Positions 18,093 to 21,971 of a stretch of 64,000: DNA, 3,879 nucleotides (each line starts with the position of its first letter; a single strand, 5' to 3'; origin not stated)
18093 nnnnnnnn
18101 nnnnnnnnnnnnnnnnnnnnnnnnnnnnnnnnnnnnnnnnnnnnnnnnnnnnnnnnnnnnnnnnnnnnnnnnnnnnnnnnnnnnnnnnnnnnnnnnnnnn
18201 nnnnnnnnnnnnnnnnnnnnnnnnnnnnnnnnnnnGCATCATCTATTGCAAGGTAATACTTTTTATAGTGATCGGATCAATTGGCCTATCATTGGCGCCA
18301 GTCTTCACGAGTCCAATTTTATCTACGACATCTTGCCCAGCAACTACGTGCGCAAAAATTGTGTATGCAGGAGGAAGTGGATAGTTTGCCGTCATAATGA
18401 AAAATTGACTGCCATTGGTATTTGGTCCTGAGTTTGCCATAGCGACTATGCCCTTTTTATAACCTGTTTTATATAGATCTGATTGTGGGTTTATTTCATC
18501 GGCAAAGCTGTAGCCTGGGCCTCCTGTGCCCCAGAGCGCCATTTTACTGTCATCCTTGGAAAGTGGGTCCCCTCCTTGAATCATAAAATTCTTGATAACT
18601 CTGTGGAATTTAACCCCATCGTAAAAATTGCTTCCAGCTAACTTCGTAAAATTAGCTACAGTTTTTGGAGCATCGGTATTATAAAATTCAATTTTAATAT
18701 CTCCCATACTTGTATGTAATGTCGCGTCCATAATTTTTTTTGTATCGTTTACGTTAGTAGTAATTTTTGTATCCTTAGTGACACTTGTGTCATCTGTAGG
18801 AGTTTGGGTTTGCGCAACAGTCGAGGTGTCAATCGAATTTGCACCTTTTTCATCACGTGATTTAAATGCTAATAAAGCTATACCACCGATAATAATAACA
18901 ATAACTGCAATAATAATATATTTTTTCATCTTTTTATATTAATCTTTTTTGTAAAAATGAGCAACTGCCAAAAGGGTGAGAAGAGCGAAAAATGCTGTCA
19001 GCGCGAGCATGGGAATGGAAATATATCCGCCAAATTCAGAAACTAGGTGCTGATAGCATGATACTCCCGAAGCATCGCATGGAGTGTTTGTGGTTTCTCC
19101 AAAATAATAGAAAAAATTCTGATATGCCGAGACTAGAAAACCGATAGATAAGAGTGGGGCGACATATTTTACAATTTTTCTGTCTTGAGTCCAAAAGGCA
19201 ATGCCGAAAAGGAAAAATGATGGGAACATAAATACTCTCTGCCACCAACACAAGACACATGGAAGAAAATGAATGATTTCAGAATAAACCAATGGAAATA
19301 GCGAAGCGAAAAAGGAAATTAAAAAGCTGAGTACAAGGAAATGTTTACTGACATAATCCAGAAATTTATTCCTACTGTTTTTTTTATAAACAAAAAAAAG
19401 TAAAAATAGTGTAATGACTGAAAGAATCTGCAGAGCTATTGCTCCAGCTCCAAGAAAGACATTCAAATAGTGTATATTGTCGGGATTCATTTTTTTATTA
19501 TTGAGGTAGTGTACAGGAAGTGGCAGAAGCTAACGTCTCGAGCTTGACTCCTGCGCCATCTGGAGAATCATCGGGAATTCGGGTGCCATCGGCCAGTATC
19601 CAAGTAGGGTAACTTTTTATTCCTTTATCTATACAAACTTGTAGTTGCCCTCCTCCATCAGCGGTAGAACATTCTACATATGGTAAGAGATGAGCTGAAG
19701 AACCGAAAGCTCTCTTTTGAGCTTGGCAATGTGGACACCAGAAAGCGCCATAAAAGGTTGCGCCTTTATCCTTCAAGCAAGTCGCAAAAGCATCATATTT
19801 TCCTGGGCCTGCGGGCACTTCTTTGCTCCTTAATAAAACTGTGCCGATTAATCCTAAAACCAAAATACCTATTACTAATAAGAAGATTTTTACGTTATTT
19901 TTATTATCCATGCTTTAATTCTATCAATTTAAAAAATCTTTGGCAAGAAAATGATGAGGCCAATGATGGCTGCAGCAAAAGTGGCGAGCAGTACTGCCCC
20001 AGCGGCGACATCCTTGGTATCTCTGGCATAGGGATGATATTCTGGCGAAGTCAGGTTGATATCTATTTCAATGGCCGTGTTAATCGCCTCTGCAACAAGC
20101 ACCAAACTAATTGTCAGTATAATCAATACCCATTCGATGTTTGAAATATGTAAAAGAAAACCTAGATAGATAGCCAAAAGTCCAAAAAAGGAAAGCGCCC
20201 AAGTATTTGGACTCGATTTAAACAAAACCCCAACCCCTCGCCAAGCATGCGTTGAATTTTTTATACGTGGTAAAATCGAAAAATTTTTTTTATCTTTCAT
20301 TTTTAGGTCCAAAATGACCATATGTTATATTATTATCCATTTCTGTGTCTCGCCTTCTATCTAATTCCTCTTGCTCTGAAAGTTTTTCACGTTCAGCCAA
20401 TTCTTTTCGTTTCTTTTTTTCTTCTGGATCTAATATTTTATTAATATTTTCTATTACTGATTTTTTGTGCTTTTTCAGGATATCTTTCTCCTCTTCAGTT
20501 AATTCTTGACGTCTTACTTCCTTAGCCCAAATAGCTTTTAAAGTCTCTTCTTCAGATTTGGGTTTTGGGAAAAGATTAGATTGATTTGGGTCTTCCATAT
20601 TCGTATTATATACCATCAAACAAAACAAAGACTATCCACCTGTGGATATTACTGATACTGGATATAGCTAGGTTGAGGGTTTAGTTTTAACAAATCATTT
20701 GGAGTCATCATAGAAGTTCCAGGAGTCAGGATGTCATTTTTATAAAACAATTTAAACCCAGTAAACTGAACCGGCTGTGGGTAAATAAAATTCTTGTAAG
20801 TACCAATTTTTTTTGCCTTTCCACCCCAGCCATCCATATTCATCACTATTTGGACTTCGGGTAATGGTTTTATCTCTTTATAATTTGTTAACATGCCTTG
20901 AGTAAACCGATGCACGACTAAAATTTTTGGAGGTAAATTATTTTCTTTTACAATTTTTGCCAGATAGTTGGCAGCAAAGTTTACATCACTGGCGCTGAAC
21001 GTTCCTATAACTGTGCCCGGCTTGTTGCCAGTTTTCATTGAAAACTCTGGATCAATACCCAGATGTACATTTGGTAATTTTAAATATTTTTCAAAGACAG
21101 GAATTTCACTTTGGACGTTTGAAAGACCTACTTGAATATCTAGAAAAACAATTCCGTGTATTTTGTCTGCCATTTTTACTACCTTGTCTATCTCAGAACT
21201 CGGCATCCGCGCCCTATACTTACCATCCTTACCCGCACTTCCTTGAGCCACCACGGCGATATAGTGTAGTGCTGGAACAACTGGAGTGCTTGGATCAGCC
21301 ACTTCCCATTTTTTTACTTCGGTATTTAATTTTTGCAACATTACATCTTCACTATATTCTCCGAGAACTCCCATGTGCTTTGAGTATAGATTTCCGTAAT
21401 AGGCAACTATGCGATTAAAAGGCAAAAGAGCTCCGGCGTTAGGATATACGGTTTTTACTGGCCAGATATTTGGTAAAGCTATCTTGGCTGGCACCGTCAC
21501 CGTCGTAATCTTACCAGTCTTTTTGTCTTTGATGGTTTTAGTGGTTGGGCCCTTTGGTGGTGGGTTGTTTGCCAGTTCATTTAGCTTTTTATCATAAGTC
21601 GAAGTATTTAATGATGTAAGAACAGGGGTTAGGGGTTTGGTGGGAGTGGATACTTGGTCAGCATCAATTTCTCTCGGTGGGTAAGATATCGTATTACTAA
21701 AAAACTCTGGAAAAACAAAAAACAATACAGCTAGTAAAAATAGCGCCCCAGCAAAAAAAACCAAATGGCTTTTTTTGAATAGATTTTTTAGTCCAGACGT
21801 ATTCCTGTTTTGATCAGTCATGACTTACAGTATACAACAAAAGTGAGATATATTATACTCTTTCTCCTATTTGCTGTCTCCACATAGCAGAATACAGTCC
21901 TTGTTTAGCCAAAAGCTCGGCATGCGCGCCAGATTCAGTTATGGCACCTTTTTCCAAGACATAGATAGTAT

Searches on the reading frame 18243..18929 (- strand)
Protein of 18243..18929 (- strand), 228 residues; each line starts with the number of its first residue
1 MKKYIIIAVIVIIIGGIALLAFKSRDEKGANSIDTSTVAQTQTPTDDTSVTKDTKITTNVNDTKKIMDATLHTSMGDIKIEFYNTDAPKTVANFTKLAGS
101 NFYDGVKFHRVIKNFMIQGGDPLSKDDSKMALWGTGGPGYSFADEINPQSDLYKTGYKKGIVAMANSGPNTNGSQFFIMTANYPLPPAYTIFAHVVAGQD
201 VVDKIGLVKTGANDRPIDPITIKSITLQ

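Call 82: search_protein_families(library=pfam, proteins=[window:18243-18929:-], max_evalue=0.001)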
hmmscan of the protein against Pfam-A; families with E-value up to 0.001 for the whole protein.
window:18243-18929:- (228 aa): 1 family
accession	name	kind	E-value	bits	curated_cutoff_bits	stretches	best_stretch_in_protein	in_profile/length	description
PF00160.26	Pro_isomerase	-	4.2e-44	151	21.7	1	70-226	3-158/159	Cyclophilin type peptidyl-prolyl cis-trans isomerase/CLD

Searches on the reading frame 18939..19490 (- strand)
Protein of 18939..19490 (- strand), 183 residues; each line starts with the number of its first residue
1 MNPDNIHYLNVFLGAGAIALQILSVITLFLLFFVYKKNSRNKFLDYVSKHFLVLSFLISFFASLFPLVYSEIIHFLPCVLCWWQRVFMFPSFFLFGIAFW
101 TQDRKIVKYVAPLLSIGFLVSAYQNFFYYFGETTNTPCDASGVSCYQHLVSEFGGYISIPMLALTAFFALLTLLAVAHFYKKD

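Call 36: search_protein_families(library=pfam, proteins=[window:18939-19490:-], max_evalue=5)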
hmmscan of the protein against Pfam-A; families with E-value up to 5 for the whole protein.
window:18939-19490:- (183 aa): 2 families
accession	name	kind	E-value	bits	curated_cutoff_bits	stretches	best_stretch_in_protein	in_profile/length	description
PF02600.21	DsbB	-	1.6e-07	32.3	22.1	1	49-172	2-143/148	Disulfide bond formation protein DsbB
PF09843.14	DUF2070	-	4.4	5.9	30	0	22-177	46-173/561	Predicted membrane protein (DUF2070)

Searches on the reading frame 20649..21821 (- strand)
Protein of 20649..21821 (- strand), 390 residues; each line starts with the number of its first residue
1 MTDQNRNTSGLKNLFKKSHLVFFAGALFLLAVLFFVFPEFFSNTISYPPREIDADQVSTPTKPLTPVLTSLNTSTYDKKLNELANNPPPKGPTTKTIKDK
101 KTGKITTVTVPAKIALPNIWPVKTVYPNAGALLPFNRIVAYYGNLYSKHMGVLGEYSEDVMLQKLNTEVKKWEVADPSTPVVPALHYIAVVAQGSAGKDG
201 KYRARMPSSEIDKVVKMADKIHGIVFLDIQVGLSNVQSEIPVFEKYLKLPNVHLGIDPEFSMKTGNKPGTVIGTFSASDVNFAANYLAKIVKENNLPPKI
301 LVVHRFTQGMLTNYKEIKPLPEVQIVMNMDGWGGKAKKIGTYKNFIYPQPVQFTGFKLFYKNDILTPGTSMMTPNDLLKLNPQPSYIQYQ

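Call 3: search_protein_families(library=pfam, proteins=[window:20649-21821:-], max_evalue=0.01)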
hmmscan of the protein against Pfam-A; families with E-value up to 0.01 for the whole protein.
window:20649-21821:- (390 aa): 0 families

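Call 4: search_protein_families(library=ncbifam, proteins=[window:20649-21821:-], max_evalue=0.01)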
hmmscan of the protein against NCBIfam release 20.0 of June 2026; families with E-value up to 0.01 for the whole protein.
window:20649-21821:- (390 aa): 0 families

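Call 36: search_protein_families(library=pfam, proteins=[window:20649-21821:-], max_evalue=5)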
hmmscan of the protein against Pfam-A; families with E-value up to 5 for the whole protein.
window:20649-21821:- (390 aa): 1 family
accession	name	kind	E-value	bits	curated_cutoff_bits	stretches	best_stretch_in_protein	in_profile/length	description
PF00318.25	Ribosomal_S2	-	0.14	11.8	26.1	1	296-319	78-101/216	Ribosomal protein S2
